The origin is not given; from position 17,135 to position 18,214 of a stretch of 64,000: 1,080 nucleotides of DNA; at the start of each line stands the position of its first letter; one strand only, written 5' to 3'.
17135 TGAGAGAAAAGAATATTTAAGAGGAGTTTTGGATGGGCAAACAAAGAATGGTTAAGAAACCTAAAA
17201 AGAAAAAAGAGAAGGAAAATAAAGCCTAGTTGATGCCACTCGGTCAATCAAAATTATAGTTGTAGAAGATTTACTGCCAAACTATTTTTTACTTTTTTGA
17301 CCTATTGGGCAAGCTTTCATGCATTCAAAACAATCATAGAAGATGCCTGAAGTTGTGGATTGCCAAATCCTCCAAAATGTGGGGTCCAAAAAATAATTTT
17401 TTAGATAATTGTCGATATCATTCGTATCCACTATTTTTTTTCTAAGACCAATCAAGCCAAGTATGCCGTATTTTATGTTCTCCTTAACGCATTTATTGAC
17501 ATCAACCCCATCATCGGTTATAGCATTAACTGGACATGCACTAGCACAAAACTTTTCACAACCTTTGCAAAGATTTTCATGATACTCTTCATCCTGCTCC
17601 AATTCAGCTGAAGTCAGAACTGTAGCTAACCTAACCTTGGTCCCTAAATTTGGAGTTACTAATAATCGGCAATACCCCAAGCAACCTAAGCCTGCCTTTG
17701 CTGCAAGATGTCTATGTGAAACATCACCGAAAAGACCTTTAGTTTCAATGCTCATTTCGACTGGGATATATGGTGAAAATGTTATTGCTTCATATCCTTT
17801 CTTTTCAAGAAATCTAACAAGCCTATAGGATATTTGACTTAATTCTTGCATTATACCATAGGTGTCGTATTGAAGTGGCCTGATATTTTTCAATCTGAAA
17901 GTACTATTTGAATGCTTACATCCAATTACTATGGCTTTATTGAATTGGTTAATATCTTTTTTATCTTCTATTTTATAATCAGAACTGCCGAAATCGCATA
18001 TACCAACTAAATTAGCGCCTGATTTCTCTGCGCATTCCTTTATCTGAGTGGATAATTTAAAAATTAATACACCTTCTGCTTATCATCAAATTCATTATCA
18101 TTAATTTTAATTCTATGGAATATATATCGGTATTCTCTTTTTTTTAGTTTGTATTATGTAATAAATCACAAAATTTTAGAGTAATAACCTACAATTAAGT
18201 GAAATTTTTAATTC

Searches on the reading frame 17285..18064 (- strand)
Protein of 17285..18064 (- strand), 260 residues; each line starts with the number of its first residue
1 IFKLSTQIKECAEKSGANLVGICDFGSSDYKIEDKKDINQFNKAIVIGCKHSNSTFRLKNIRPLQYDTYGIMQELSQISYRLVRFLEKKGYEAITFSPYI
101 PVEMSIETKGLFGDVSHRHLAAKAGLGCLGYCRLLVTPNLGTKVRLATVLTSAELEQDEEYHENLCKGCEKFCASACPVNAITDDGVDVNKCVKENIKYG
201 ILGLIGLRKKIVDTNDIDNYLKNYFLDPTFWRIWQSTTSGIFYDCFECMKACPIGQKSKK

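Call 60: find_homologous_proteins(query=window:17285-18064:-, max_evalue=1e-20)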
Query window:17285-18064:- (260 aa): 7 proteins with E <= 1e-20 among 477 candidates.
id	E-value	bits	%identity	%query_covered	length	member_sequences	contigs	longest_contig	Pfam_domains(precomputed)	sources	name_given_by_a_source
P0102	1.2e-117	410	93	73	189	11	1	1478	-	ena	-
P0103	1.9e-96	340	57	98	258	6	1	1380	-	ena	-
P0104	3.3e-96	340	58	99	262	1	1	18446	PF13484.12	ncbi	-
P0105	2.1e-92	327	57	98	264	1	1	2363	-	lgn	-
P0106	2.9e-73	264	63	66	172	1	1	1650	PF12837.13,PF13187.12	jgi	-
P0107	1.5e-68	249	83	48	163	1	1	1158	-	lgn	-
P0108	2.0e-31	127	31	98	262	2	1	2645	-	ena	-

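Call 63: find_encoding_contigs(protein=P0102, flank=1500, max_places=3)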
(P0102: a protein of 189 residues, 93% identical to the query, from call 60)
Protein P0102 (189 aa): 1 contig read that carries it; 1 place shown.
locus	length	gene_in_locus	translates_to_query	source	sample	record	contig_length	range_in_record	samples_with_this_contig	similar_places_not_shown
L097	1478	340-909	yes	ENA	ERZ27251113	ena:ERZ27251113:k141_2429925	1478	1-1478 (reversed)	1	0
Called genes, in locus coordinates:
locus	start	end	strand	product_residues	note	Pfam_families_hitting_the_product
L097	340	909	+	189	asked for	-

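Call 70: search_protein_families(library=ncbifam, proteins=[window:17285-18064:-], max_evalue=0.001)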
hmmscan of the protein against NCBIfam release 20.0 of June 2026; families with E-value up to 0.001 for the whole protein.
window:17285-18064:- (260 aa): 3 families
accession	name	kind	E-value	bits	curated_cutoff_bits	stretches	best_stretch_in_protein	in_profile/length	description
TIGR00276.1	TIGR00276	equivalog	1.2e-11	44.2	200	1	113-193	129-208/337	tRNA epoxyqueuosine(34) reductase QueG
TIGR02486.1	RDH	subfamily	6e-09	36.2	160.35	1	34-253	79-277/314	reductive dehalogenase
NF004914.0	PRK06273.1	equivalog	0.00022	21.1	163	1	133-197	20-83/167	ferredoxin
